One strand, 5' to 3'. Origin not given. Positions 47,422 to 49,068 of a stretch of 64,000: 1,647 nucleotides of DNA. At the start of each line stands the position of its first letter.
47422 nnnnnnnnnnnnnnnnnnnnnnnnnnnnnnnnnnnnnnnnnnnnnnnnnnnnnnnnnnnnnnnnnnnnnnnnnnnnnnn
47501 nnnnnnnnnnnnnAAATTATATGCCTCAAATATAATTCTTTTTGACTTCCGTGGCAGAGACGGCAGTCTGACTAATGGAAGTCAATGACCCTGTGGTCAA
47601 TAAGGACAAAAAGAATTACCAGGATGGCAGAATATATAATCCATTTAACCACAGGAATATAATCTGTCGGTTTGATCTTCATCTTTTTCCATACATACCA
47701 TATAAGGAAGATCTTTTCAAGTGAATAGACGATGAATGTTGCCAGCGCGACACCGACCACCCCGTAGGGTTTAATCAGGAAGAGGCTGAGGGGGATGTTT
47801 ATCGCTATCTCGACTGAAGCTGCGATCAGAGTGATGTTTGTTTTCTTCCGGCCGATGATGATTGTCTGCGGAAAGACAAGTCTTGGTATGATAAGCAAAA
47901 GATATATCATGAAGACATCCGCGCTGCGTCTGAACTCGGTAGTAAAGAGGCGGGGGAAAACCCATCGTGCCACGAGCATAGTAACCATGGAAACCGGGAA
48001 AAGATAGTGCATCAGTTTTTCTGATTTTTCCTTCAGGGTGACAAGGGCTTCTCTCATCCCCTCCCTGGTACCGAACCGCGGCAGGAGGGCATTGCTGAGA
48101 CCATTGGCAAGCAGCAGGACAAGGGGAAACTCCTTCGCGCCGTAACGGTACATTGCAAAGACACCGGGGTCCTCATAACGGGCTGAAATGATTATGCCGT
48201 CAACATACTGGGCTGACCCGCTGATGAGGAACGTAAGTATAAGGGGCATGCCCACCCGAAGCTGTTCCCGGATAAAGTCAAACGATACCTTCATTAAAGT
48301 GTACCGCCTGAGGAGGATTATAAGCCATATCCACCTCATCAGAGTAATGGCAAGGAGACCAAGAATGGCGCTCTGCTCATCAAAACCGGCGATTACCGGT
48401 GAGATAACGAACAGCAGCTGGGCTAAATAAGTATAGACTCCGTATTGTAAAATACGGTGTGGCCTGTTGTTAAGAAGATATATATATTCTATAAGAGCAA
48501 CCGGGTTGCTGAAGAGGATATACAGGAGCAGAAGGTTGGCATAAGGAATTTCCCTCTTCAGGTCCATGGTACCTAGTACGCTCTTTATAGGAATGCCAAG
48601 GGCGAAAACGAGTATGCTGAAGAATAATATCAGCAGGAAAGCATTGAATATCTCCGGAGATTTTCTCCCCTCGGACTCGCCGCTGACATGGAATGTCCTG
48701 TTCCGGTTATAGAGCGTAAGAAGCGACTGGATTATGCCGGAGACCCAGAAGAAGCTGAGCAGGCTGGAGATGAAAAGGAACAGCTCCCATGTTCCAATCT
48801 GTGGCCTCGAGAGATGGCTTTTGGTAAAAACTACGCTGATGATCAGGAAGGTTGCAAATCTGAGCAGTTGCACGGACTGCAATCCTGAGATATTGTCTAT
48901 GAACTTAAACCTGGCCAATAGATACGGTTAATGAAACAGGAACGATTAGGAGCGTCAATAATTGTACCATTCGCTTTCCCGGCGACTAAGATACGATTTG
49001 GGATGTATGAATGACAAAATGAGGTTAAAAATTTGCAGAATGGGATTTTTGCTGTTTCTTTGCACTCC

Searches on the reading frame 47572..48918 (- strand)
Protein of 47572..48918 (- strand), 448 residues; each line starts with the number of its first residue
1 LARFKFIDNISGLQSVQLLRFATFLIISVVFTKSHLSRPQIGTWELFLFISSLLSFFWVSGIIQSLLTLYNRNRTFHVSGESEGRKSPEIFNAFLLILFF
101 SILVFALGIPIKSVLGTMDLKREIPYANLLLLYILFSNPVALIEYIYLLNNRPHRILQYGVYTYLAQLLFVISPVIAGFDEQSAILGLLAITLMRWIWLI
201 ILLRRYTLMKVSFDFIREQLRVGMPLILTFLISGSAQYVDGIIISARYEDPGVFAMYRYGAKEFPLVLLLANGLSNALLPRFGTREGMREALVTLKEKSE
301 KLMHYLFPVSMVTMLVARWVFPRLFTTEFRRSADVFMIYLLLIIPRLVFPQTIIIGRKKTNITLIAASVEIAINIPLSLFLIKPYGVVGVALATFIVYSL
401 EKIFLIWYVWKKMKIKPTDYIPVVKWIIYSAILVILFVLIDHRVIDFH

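Call 41: search_protein_families(library=pfam, proteins=[window:47572-48918:-], max_evalue=0.00001)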
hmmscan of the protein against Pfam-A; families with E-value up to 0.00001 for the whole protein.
window:47572-48918:- (448 aa): 1 family
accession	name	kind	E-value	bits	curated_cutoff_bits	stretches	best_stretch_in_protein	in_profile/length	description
PF03023.19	MurJ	-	1.5e-10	40.8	27.4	1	183-436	158-421/451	Lipid II flippase MurJ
